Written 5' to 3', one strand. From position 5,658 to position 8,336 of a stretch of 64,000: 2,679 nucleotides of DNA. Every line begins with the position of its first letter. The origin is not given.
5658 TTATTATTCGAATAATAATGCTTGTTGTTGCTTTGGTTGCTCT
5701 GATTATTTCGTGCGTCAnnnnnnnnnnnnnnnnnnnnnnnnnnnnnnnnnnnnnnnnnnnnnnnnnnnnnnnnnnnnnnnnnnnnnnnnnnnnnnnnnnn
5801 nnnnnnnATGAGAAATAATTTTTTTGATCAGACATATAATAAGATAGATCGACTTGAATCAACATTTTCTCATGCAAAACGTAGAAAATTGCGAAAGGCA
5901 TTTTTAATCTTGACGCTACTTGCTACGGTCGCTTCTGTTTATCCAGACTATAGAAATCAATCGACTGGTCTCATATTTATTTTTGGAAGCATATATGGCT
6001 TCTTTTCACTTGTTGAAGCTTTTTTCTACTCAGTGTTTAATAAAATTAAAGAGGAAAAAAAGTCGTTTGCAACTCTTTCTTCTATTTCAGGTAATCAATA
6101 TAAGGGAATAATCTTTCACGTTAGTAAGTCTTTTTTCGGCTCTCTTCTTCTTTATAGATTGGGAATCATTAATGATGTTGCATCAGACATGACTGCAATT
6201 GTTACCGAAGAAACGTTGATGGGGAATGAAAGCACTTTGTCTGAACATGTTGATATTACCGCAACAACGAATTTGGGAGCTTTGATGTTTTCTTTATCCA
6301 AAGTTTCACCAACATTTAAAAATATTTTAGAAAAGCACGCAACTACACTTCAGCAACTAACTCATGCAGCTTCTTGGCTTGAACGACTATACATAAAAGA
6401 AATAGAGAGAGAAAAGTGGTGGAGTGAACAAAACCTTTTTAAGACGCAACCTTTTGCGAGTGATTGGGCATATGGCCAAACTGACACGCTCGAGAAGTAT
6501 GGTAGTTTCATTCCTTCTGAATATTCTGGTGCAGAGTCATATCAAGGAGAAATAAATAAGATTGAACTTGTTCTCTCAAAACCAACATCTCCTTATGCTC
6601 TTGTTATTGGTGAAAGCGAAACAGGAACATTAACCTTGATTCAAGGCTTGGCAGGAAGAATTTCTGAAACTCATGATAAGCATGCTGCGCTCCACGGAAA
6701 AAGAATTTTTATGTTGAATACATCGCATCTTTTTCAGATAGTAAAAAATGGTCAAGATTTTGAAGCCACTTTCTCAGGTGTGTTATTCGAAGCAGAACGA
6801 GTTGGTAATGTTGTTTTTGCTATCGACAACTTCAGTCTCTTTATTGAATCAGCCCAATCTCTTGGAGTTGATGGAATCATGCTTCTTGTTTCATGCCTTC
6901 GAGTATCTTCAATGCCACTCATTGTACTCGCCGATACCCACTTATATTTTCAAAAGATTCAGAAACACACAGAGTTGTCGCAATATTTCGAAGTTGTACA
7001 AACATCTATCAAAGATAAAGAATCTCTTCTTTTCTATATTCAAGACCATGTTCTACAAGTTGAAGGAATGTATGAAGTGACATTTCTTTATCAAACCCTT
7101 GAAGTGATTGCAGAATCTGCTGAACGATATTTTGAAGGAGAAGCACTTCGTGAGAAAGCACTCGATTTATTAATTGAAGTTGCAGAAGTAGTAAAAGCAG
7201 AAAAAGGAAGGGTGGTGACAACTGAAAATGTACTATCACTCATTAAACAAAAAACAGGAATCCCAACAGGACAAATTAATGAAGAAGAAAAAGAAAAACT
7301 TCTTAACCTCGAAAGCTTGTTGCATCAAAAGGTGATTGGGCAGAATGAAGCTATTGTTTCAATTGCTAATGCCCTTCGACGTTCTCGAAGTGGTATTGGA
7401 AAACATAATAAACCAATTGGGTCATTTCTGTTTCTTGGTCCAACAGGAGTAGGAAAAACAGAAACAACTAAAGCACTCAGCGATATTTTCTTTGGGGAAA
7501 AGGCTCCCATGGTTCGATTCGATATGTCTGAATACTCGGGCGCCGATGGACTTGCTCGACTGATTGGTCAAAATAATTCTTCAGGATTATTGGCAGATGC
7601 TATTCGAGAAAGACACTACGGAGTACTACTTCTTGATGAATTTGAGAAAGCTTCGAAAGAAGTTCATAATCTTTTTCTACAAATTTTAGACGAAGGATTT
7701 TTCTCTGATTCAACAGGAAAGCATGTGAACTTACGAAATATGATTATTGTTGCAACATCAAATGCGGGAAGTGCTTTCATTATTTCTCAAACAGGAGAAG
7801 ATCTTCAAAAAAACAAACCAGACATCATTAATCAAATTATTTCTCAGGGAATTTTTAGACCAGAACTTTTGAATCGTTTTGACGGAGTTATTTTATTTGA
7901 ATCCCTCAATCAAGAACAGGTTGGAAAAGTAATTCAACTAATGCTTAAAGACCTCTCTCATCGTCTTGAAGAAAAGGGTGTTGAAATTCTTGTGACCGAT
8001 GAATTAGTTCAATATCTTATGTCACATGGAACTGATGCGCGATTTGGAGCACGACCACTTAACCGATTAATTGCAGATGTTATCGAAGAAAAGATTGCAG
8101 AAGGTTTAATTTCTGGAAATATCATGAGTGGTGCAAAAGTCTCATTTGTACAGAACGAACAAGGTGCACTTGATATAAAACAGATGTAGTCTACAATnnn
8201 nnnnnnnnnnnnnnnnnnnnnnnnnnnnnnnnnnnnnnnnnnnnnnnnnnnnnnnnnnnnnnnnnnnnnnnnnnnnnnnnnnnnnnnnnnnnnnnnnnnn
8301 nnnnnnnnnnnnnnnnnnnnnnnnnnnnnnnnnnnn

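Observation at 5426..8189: Membrane-anchored ClpA-like double-ring AAA+ protein with a dead D1 ATPase, coupled to a small membrane protein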

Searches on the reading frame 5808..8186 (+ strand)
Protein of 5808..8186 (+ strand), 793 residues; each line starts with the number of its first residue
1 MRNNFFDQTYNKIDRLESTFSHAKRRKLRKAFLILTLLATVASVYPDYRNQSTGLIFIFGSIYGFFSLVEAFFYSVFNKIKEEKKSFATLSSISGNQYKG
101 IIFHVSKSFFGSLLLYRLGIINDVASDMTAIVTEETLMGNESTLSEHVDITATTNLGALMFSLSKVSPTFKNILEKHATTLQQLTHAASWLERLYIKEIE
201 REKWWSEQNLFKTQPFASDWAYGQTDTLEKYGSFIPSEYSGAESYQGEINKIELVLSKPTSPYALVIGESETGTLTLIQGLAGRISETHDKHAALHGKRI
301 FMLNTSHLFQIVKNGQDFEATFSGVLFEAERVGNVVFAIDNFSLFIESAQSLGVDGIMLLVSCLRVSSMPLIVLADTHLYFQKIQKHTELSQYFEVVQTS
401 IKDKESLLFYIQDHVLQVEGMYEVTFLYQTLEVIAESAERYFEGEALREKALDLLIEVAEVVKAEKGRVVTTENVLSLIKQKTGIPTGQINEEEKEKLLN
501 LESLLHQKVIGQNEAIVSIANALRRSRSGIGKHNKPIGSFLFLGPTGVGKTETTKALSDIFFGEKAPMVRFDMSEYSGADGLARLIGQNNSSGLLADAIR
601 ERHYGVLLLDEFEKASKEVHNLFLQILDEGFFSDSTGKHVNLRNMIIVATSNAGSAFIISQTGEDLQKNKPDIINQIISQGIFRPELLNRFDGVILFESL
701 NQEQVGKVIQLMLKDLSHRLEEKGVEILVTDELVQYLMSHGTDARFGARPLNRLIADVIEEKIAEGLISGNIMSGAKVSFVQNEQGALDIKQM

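Call 3: search_protein_families(library=pfam, proteins=[window:5808-8186:+], max_evalue=0.1)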
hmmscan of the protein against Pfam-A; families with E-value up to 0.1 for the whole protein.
window:5808-8186:+ (793 aa): 10 families
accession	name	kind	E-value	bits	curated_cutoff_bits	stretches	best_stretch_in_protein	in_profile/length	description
PF07724.20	AAA_2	-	5.3e-40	137.6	27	1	535-692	1-164/166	AAA domain (Cdc48 subfamily)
PF10431.15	ClpB_D2-small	-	1.1e-20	73.9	21.9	1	700-779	1-80/81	C-terminal, D2-small domain, of ClpB protein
PF07728.20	AAA_5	-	1.1e-07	32.3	22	1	540-655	2-125/139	AAA domain (dynein-related subfamily)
PF00004.35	AAA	-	4.4e-06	27.6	21.2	1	541-652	2-109/131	ATPase family associated with various cellular activities (AAA)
PF00158.32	Sigma54_activat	-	7.7e-05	22.9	20.2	1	530-652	15-143/168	Sigma-54 interaction domain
PF13401.12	AAA_22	-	0.00079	20.2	27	1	540-628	8-109/130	AAA domain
PF00493.29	MCM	-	0.015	14.8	23.3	1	540-697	60-204/224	MCM P-loop domain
PF17871.7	AAA_lid_9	-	0.019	15.3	22.8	1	419-495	17-94/104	AAA lid domain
PF01078.27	Mg_chelatase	-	0.021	14.7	20.3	0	595-656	98-161/207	Magnesium chelatase, subunit ChlI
PF12775.13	AAA_7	-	0.087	12.8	25.8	0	539-587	35-83/181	P-loop containing dynein motor region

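Call 4: search_protein_families(library=ncbifam, proteins=[window:5808-8186:+], max_evalue=0.1)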
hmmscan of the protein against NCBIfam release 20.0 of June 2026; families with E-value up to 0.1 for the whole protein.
window:5808-8186:+ (793 aa): 23 families
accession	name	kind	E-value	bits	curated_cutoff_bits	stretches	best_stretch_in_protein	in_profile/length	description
TIGR03346.1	chaperone_ClpB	equivalog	5.2e-109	365.8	1232.1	2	469-786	527-848/853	ATP-dependent chaperone ClpB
TIGR02639.1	ClpA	equivalog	3.3e-98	329.7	993.15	1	248-779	193-731/734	ATP-dependent Clp protease ATP-binding subunit ClpA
NF008118.0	PRK10865.1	equivalog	8.2e-96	321.7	1417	2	470-784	531-850/857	ATP-dependent chaperone ClpB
NF033607.0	disagg_AAA_ClpG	exception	6.1e-84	282.5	1900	2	464-785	549-879/932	AAA family protein disaggregase ClpG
NF033606.1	heat_AAA_ClpK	exception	2e-78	264.2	1900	2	465-779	571-895/949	heat shock survival AAA family ATPase ClpK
NF008263.0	PRK11034.1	equivalog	3e-78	263.5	1350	1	249-782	195-735/758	ATP-dependent Clp protease ATP-binding subunit ClpA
TIGR03345.1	VI_ClpV1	equivalog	3.8e-73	247.1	884.95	2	469-769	528-837/852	type VI secretion system ATPase TssH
NF003745.1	PRK05342.1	equivalog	3.3e-06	26.2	359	2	636-761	245-378/418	ATP-dependent Clp protease ATP-binding subunit ClpX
TIGR00390.1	hslU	equivalog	0.00012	21.1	362.45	1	504-577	9-84/441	ATP-dependent protease ATPase subunit HslU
NF001679.0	PRK00440.1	equivalog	0.0017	17.5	303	1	534-613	36-113/322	replication factor C small subunit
NF008485.2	PRK11388.1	equivalog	0.0031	15.9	551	1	535-654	353-474/643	dihydroxyacetone kinase operon transcriptional regulator DhaR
NF003229.0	PRK04195.1-5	equivalog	0.0056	15.4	280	1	508-613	18-113/413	replication factor C large subunit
NF009366.0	PRK12723.1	equivalog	0.0069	15.5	585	1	501-561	141-198/388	flagellar biosynthesis regulator FlhF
TIGR02397.1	dnaX_nterm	equivalog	0.01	15.1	250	1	507-558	14-57/355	DNA polymerase III subunit gamma/tau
NF047784.1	MadB_ATPase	equivalog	0.01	15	475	0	540-560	36-56/298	MadB family AAA-type ATPase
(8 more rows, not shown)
